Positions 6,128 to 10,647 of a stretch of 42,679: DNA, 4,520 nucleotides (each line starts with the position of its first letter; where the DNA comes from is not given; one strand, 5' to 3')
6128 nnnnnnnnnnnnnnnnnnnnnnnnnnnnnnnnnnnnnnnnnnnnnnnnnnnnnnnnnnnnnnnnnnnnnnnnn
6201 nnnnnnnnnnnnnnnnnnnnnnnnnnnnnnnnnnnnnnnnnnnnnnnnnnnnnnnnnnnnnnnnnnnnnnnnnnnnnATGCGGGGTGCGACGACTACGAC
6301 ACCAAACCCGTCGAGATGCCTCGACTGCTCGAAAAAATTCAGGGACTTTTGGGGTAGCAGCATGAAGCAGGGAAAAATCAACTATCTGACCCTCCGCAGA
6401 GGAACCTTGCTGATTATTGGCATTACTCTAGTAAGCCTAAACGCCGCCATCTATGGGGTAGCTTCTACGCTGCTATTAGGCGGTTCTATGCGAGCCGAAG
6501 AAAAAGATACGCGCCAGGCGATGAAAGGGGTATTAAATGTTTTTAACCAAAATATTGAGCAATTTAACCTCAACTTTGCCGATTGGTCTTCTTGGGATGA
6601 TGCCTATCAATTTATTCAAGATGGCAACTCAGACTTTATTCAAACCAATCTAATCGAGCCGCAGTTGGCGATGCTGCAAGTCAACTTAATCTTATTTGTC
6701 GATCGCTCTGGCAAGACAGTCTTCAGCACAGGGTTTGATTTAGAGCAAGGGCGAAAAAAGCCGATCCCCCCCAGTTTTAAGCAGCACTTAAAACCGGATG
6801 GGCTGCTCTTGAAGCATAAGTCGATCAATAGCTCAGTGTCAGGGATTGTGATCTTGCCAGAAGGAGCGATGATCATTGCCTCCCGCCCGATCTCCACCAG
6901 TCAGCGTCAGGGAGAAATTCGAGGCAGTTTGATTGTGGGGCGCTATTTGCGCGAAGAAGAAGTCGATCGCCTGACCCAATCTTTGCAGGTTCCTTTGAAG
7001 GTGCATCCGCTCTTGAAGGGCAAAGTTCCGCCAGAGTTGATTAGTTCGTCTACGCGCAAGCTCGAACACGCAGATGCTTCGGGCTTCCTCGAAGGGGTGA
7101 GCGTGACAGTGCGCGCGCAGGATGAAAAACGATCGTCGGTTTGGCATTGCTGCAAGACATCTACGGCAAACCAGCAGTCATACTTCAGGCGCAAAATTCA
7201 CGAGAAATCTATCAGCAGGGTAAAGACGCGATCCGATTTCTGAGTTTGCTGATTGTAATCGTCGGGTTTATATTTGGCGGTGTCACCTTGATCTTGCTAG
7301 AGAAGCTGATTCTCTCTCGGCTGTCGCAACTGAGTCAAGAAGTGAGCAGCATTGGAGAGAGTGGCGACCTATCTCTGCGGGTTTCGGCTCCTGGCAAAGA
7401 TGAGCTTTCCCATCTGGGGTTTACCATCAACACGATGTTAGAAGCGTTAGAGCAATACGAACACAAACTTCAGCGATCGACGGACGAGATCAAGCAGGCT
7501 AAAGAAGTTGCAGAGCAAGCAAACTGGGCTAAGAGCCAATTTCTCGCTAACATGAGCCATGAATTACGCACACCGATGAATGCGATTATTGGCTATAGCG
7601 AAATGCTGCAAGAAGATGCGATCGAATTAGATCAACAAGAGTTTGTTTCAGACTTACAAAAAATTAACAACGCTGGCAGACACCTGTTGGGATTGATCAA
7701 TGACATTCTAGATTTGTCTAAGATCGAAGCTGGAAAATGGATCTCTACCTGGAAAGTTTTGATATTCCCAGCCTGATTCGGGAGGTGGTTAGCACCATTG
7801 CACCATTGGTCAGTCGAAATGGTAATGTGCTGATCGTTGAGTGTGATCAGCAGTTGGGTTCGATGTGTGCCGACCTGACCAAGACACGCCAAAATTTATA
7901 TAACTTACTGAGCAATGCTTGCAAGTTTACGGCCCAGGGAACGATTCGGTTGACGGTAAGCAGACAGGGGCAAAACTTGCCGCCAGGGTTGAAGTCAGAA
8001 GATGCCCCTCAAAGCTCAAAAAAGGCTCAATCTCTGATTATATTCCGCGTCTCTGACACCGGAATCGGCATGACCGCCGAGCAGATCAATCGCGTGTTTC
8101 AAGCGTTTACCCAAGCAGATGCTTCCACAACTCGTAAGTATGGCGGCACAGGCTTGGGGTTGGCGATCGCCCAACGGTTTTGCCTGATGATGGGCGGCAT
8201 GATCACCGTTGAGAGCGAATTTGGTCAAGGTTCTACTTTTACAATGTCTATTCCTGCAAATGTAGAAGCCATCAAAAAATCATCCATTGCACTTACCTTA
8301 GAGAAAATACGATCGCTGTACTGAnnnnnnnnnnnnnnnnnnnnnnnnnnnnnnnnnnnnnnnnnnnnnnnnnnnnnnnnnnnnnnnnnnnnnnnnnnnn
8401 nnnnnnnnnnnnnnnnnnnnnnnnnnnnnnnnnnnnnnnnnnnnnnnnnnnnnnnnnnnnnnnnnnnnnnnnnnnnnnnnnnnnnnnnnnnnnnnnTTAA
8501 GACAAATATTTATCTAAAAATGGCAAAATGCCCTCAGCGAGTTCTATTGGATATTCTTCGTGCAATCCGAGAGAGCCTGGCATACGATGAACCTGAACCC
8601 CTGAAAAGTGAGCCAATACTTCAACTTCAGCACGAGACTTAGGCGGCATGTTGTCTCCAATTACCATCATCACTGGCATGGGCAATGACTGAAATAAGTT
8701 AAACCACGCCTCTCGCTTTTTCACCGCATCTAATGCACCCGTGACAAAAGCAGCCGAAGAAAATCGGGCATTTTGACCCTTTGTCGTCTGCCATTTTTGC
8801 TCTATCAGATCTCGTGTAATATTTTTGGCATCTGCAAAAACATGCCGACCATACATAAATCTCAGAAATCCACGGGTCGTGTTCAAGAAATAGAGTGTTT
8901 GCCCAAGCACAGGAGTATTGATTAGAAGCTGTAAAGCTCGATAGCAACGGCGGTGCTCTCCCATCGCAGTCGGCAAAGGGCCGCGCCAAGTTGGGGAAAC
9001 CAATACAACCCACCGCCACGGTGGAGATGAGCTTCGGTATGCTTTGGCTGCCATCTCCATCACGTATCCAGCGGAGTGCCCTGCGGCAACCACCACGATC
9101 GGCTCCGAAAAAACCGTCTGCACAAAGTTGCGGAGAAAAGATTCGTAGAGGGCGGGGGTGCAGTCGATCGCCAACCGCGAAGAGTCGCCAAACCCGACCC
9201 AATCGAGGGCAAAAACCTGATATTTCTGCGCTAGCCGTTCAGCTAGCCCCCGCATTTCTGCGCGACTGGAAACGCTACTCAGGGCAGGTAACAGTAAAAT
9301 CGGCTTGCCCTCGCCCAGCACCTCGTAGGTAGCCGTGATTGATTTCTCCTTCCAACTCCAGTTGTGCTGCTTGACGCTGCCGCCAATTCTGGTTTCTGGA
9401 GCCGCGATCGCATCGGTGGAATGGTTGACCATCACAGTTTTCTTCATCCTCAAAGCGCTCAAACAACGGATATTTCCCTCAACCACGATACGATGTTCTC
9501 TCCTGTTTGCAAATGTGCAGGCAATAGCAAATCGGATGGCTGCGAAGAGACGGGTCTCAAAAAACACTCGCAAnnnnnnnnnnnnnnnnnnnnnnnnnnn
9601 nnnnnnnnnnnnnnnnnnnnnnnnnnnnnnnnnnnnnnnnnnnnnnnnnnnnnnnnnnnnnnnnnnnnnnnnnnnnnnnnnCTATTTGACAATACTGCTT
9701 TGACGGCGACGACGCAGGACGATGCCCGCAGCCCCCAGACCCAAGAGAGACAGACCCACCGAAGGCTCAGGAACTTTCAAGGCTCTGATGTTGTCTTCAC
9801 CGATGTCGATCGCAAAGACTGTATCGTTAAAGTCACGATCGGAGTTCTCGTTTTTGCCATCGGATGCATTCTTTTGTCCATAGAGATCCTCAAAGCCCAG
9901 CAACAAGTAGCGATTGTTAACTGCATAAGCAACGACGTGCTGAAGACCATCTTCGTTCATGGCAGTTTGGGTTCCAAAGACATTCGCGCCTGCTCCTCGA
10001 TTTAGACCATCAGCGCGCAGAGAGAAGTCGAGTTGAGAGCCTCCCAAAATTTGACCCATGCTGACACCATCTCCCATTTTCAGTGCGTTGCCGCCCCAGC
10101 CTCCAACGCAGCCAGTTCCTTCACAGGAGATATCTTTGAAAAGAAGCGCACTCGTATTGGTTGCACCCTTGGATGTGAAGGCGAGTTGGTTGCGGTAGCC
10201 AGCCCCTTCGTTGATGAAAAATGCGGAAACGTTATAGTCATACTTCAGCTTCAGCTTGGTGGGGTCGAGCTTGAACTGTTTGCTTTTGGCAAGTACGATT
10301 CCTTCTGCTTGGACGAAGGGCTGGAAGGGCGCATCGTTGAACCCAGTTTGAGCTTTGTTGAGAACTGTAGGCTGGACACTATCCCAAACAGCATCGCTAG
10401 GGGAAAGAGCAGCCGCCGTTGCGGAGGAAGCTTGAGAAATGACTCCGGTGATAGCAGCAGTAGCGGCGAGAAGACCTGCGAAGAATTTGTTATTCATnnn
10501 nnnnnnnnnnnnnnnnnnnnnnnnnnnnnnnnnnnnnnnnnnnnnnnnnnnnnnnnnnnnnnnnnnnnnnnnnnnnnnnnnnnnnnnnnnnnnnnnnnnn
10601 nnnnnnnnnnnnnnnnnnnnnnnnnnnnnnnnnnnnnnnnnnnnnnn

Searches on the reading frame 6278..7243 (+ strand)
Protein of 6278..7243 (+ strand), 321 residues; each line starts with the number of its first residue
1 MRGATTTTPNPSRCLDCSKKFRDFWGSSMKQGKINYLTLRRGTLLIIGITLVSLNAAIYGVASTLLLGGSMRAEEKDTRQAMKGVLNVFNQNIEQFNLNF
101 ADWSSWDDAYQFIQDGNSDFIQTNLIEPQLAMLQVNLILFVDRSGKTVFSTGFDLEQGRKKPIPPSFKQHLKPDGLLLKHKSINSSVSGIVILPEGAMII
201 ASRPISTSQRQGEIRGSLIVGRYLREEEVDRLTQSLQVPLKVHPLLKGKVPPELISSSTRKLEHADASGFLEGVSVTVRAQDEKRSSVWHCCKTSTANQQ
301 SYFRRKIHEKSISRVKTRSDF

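Call 20: search_protein_families(library=pfam, proteins=[window:6278-7243:+], max_evalue=0.0001)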
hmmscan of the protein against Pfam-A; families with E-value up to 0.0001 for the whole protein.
window:6278-7243:+ (321 aa): 1 family
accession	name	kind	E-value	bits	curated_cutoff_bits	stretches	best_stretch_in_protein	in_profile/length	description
PF05228.19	CHASE4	-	7.6e-40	136.7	26.2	1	89-243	2-140/140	CHASE4 domain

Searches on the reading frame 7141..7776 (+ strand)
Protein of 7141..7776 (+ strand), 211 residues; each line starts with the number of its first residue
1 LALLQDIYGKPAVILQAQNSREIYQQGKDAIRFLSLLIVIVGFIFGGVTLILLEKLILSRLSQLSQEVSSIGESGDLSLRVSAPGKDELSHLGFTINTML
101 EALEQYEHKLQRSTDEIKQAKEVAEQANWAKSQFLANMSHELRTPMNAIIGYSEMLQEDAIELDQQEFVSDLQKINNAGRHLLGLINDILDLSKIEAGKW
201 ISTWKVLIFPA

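Call 20: search_protein_families(library=pfam, proteins=[window:7141-7776:+], max_evalue=0.0001)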
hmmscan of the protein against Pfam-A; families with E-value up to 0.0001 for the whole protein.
window:7141-7776:+ (211 aa): 2 families
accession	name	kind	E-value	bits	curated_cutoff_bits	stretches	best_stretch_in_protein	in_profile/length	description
PF00512.31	HisKA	-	1.1e-22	80.3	26.9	1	130-198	1-66/66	His Kinase A (phospho-acceptor) domain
PF00672.30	HAMP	-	2.8e-10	40.8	25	1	55-105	4-53/53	HAMP domain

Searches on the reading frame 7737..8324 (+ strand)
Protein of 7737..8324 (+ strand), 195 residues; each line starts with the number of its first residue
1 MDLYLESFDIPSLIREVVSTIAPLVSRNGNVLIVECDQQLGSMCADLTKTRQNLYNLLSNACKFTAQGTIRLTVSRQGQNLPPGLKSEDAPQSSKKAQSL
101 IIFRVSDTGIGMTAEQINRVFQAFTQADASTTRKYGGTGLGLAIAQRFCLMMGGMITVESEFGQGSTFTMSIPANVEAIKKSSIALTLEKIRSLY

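Call 20: search_protein_families(library=pfam, proteins=[window:7737-8324:+], max_evalue=0.0001)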
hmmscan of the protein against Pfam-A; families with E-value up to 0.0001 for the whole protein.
window:7737-8324:+ (195 aa): 2 families
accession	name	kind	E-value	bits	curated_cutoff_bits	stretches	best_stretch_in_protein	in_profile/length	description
PF02518.31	HATPase_c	-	6.9e-25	88.1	26.4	1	48-174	4-109/111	Histidine kinase-, DNA gyrase B-, and HSP90-like ATPase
PF13589.12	HATPase_c_3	-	9.6e-05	22.9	25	0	103-174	36-105/137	Histidine kinase-, DNA gyrase B-, and HSP90-like ATPase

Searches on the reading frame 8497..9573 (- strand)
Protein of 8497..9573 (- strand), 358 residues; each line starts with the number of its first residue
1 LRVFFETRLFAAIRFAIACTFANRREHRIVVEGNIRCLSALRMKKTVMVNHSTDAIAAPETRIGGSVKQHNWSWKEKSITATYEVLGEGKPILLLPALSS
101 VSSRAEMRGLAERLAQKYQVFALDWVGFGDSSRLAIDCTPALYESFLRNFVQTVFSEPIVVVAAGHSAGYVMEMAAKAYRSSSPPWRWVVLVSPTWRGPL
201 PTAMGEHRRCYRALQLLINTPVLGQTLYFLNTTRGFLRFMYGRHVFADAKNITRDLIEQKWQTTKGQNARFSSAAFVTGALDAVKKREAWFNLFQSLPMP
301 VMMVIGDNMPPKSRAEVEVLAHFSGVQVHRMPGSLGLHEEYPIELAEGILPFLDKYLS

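Call 20: search_protein_families(library=pfam, proteins=[window:8497-9573:-], max_evalue=0.0001)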
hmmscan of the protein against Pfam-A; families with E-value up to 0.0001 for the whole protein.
window:8497-9573:- (358 aa): 2 families
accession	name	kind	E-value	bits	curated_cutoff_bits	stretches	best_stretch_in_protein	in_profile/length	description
PF12697.13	Abhydrolase_6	-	1.4e-09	39.4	26.3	1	93-334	2-202/217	Alpha/beta hydrolase family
PF00561.26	Abhydrolase_1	-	7.6e-05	22.9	25.8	0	91-167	2-77/245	alpha/beta hydrolase fold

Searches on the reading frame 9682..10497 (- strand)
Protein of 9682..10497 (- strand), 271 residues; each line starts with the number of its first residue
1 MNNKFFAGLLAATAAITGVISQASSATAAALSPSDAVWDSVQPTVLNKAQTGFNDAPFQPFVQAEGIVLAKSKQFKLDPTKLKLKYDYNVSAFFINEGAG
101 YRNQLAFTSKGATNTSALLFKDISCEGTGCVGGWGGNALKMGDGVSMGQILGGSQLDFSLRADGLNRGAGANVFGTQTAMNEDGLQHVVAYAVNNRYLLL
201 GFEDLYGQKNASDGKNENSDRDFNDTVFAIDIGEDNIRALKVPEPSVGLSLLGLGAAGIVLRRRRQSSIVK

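Call 20: search_protein_families(library=pfam, proteins=[window:9682-10497:-], max_evalue=0.0001)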
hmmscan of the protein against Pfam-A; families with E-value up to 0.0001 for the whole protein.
window:9682-10497:- (271 aa): 2 families
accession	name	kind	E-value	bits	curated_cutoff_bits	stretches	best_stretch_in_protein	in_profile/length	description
PF13448.11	DUF4114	-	3.3e-08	34.8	27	1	153-231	4-83/85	Domain of unknown function (DUF4114)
PF07589.16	PEP-CTERM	-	2.3e-05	24.7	20.7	1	242-264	2-24/24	PEP-CTERM motif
